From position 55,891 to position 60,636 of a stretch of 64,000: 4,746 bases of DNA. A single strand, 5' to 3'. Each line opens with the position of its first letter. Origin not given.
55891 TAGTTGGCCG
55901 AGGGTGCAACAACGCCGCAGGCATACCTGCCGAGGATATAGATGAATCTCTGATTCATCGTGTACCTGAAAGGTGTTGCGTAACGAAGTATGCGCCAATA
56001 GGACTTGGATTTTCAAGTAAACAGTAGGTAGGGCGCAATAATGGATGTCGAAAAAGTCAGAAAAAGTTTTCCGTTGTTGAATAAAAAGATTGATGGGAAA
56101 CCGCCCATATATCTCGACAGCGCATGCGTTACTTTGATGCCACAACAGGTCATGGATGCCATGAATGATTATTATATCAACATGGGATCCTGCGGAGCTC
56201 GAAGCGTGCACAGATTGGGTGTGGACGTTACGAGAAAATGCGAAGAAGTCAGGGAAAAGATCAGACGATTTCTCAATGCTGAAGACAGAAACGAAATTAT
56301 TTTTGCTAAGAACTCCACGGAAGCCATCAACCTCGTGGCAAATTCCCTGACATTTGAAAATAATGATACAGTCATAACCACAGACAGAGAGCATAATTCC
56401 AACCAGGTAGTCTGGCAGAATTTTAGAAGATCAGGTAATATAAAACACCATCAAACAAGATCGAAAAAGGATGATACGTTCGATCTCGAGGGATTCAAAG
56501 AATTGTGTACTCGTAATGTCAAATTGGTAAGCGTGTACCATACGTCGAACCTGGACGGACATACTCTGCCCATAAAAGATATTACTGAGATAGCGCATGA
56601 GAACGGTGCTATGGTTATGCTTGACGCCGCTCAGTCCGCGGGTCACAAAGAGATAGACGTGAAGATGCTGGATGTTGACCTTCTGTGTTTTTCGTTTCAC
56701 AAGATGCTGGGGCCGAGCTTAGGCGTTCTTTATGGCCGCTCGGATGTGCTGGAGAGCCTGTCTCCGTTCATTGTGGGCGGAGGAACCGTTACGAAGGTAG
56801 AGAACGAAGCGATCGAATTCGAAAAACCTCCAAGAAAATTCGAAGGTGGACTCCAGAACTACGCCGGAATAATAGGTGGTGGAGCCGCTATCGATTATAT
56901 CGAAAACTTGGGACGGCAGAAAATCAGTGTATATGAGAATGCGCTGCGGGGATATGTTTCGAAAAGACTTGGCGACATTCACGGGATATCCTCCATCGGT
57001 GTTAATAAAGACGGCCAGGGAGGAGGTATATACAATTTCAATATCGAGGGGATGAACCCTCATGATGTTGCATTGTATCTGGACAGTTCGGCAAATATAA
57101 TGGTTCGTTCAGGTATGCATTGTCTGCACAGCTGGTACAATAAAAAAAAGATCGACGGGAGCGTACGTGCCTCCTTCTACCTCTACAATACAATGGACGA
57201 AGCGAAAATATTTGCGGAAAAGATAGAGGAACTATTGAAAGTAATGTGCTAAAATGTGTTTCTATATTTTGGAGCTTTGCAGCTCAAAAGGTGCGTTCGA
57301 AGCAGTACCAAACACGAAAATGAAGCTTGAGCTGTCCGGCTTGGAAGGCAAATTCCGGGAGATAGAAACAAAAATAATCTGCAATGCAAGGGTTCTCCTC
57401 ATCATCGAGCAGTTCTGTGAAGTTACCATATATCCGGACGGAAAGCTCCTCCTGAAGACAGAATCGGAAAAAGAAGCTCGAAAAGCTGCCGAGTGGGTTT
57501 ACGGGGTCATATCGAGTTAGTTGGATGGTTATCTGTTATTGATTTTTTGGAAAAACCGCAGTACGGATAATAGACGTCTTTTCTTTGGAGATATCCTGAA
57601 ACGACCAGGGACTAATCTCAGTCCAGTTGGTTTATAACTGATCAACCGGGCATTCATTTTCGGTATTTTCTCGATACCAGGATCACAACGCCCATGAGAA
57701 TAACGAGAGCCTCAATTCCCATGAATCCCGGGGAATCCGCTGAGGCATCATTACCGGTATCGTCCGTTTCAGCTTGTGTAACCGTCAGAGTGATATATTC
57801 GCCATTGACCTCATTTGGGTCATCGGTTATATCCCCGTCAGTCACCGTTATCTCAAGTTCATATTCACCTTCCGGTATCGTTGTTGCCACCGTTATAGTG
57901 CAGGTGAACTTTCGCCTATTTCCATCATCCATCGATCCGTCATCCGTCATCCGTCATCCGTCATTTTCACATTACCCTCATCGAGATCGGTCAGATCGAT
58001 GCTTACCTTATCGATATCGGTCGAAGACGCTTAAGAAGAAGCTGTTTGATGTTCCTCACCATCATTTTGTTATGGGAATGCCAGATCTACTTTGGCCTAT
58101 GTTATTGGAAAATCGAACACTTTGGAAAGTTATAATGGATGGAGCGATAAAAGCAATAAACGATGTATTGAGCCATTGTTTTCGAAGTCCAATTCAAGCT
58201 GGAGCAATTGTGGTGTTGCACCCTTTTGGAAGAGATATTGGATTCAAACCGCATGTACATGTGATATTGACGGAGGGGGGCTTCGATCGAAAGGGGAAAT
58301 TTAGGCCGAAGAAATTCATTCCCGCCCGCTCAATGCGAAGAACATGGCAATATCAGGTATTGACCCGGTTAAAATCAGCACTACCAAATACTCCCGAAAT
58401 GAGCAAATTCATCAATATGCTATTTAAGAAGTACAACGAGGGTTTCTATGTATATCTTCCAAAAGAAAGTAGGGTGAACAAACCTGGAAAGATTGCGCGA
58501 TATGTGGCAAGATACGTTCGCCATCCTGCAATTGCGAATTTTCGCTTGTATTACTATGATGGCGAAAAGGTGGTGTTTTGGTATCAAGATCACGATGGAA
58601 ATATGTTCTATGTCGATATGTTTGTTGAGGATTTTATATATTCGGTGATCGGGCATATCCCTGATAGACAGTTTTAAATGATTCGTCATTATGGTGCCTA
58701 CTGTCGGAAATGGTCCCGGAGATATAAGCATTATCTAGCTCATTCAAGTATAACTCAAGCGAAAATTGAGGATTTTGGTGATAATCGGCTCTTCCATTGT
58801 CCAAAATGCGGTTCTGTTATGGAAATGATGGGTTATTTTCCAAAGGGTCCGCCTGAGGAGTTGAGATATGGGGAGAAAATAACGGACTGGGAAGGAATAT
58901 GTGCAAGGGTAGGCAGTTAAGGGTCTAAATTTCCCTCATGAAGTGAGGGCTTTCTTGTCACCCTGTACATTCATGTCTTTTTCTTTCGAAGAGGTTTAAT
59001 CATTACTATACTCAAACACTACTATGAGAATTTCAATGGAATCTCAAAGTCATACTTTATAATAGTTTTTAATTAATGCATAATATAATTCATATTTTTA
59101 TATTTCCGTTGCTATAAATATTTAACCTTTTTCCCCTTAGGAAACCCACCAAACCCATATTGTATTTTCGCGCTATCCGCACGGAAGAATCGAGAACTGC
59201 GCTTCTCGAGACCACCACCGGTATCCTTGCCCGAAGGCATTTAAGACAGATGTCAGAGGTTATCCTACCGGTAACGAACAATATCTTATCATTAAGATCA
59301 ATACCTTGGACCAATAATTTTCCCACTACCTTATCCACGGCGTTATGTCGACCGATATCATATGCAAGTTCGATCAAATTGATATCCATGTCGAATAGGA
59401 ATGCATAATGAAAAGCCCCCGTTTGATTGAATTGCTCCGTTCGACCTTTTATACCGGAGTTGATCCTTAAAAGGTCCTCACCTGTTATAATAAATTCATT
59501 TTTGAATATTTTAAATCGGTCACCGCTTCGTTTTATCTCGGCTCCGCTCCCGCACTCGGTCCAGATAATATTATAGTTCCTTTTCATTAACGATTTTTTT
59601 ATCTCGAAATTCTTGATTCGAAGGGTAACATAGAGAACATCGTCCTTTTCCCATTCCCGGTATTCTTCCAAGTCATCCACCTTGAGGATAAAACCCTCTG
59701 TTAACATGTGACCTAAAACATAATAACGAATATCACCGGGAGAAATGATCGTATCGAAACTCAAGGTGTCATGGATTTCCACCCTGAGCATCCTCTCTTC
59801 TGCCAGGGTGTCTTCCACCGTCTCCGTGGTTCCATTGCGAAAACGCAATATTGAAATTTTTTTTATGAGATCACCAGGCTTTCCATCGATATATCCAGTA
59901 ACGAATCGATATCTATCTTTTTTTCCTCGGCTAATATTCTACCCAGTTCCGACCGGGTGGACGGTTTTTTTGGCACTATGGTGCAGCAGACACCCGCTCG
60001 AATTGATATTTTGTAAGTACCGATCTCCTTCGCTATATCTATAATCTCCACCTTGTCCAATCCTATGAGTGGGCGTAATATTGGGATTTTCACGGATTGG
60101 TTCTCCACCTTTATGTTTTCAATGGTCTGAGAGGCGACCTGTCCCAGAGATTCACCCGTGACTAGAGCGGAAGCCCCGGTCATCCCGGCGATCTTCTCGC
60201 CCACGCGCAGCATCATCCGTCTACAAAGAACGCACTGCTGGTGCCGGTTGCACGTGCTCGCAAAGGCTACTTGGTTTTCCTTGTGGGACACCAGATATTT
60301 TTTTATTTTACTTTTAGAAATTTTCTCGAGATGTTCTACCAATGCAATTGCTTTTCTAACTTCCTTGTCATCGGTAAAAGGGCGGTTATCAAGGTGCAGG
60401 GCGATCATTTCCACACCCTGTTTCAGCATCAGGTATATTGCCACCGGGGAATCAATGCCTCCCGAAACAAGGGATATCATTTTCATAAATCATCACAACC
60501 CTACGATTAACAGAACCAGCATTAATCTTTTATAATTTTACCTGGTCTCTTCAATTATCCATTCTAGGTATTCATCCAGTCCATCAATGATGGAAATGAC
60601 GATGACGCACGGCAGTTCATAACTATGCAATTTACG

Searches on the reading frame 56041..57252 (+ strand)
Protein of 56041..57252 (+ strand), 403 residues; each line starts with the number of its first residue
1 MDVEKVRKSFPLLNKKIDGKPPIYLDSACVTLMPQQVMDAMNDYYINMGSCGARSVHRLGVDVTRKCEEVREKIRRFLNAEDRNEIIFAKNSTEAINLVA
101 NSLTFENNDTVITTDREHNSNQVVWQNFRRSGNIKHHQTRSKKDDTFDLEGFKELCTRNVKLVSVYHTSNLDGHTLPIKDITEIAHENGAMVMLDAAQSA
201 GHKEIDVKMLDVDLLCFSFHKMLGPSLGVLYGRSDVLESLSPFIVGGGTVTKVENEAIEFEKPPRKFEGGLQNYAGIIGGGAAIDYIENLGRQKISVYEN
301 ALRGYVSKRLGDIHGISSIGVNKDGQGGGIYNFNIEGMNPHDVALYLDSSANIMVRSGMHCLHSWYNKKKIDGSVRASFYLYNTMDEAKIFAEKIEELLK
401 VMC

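Call 10: search_protein_families(library=pfam, proteins=[window:56041-57252:+], max_evalue=0.0001)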
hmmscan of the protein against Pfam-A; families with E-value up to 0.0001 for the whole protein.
window:56041-57252:+ (403 aa): 5 families
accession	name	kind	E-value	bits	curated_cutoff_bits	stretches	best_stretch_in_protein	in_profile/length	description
PF00266.25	Aminotran_5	-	1.1e-108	363.9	21.5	1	23-390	1-370/371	Aminotransferase class-V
PF00155.27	Aminotran_1_2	-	2.7e-07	30.5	19.7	1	68-237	45-238/361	Aminotransferase class I and II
PF01212.27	Beta_elim_lyase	-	1.4e-05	25.1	27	1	83-235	47-214/288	Beta-eliminating lyase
PF01053.26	Cys_Met_Meta_PP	-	2.1e-05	23.7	27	1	88-224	71-201/381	Cys/Met metabolism PLP-dependent enzyme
PF01041.23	DegT_DnrJ_EryC1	-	4.9e-05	23.2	19.8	1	84-221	40-172/360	DegT/DnrJ/EryC1/StrS aminotransferase family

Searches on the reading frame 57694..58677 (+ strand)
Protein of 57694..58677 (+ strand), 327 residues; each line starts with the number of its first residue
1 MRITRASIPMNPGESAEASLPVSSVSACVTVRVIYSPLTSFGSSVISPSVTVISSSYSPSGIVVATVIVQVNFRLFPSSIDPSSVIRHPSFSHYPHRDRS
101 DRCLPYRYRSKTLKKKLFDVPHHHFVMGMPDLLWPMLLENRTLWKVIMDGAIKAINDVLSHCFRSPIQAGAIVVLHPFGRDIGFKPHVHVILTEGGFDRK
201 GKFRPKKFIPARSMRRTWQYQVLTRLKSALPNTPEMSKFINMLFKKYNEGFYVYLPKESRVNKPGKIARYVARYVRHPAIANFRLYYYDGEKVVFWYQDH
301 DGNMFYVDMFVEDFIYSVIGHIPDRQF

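Call 10: search_protein_families(library=pfam, proteins=[window:57694-58677:+], max_evalue=0.0001)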
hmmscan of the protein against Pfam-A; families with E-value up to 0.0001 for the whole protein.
window:57694-58677:+ (327 aa): 1 family
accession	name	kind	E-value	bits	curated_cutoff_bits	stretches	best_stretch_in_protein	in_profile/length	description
PF04986.18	Y2_Tnp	-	1.3e-26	94.1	20.9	1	170-327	1-167/183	Putative transposase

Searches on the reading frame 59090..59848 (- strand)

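Call 10: search_protein_families(library=pfam, proteins=[window:59090-59848:-], max_evalue=0.0001)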
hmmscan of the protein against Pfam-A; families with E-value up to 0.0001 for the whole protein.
window:59090-59848:- (252 aa): 1 family
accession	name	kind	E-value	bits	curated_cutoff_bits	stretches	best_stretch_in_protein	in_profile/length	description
PF02634.21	FdhD-NarQ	-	9.9e-55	186.3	27.2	1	16-247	1-232/237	FdhD/NarQ family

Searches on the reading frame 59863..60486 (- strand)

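Call 10: search_protein_families(library=pfam, proteins=[window:59863-60486:-], max_evalue=0.0001)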
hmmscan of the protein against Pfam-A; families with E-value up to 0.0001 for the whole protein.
window:59863-60486:- (207 aa): 4 families
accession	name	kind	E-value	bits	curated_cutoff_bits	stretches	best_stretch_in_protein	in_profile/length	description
PF02568.20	ThiI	-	1.9e-62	210.8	20.5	1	2-192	5-196/197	Thiamine biosynthesis protein (ThiI)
PF06508.19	QueC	-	1.3e-08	35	22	1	2-160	1-175/210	Queuosine biosynthesis protein QueC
PF02540.23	NAD_synthase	-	6.8e-05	22.6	21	0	6-104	24-121/242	NAD synthase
PF03054.22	tRNA_Me_trans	-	9.3e-05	22.6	20.6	0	1-38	1-38/202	tRNA methyl transferase HUP domain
